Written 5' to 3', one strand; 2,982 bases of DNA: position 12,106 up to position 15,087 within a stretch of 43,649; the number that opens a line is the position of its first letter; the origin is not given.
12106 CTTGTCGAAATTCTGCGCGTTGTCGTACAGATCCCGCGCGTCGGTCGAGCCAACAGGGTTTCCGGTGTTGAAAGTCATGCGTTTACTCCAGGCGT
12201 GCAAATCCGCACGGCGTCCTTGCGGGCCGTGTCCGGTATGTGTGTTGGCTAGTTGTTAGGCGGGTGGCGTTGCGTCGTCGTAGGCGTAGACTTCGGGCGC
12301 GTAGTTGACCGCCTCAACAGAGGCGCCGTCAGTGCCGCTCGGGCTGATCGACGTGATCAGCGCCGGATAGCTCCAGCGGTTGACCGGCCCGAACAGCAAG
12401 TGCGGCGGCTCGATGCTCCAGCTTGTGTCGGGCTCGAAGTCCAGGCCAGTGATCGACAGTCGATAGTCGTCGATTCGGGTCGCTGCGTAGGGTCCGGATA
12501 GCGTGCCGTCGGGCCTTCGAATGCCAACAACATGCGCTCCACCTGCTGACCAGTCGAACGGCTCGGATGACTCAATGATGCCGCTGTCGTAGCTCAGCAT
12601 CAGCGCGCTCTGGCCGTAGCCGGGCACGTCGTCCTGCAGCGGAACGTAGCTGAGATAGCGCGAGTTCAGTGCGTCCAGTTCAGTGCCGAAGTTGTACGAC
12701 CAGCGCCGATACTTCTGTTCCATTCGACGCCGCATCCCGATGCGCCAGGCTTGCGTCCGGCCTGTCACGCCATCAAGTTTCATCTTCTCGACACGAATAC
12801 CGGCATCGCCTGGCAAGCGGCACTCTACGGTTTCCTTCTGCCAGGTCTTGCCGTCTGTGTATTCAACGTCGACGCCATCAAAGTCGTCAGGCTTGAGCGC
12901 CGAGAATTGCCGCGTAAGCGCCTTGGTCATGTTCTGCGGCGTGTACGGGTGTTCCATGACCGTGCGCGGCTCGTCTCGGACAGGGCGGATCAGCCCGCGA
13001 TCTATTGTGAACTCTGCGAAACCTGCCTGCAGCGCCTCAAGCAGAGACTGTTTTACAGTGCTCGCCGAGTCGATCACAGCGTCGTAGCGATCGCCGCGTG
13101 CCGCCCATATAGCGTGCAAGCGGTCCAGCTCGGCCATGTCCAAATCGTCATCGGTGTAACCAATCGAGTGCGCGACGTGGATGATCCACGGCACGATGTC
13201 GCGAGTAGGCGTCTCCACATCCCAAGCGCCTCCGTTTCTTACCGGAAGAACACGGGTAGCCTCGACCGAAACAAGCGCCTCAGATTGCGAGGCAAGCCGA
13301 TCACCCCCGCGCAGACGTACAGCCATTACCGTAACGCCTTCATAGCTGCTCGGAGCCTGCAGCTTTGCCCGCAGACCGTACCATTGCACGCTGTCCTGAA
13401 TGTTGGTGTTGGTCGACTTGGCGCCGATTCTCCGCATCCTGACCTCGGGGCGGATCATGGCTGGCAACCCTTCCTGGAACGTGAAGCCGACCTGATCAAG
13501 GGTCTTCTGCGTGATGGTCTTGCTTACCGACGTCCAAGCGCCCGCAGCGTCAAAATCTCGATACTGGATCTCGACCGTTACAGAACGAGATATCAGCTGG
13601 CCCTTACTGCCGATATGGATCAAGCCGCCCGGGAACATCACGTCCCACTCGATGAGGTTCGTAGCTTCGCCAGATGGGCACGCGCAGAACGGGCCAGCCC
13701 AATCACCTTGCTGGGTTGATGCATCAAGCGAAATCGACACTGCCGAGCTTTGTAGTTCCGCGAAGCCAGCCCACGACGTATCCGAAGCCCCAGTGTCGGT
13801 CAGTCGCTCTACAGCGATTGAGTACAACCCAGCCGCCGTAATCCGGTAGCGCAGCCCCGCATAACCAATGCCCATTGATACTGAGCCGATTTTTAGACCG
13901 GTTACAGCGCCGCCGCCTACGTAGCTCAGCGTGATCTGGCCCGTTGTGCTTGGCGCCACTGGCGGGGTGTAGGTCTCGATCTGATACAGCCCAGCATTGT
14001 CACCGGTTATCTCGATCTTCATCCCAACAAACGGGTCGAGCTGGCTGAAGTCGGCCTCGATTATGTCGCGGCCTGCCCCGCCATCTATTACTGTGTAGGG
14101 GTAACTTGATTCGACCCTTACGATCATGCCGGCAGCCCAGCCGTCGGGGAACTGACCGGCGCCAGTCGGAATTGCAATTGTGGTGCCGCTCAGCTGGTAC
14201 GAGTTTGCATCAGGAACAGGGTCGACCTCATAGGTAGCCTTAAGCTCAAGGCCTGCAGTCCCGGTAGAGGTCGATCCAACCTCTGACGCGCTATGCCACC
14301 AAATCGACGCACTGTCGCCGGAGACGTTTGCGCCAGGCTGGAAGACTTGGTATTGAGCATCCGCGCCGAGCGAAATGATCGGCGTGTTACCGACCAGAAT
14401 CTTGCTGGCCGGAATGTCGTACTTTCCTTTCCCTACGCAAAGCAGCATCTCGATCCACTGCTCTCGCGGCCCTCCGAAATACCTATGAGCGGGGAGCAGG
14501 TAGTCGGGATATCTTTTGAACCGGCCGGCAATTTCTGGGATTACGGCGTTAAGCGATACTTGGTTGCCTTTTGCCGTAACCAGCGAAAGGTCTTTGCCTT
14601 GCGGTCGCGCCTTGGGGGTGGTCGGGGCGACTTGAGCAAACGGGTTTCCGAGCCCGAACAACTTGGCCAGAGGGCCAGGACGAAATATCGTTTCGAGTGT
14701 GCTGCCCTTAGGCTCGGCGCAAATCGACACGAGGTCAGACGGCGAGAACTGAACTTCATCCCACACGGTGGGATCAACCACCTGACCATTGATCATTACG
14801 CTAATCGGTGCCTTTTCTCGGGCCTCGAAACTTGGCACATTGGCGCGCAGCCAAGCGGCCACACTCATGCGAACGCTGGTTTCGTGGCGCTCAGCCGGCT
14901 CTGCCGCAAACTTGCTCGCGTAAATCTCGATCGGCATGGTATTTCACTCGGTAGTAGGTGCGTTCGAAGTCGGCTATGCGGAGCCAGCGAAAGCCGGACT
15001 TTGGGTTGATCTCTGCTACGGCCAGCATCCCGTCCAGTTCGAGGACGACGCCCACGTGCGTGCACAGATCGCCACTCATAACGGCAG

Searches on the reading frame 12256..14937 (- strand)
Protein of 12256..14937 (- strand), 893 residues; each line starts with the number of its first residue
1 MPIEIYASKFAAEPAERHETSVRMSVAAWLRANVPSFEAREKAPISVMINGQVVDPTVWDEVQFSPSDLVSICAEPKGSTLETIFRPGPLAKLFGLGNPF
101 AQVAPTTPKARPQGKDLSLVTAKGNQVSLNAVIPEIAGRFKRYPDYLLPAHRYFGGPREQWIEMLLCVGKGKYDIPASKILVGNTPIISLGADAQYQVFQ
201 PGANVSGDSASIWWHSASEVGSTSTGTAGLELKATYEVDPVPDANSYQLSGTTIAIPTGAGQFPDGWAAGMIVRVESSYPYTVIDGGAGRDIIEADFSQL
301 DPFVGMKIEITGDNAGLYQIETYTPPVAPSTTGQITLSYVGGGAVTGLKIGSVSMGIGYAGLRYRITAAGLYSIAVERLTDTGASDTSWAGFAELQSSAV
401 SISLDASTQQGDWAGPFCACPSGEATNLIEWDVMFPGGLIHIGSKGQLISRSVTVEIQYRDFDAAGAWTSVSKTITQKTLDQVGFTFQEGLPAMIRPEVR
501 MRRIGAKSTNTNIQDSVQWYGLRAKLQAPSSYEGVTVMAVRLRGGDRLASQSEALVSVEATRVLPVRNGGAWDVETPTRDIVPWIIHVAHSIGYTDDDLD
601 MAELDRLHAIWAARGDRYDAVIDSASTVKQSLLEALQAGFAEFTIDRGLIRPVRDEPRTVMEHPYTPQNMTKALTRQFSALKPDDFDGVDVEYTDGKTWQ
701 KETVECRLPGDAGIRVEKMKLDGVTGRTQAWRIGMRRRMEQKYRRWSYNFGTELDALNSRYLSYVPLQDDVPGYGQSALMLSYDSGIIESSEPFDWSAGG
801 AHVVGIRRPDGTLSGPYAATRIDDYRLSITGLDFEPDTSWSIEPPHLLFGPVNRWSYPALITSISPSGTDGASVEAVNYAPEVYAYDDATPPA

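Call 72: search_protein_families(library=pfam, proteins=[window:12256-14937:-], max_evalue=0.01)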
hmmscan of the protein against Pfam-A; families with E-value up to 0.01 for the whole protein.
window:12256-14937:- (893 aa): 2 families
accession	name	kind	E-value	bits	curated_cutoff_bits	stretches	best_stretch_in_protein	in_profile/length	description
PF24801.1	FNIII-A_GpJ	-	5.2e-12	46.4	27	1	426-522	26-120/126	Tip attachment protein J,FNIII-A domain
PF13550.12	Phage-tail_3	-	2.1e-06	28.2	23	1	624-770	2-151/164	Putative phage tail protein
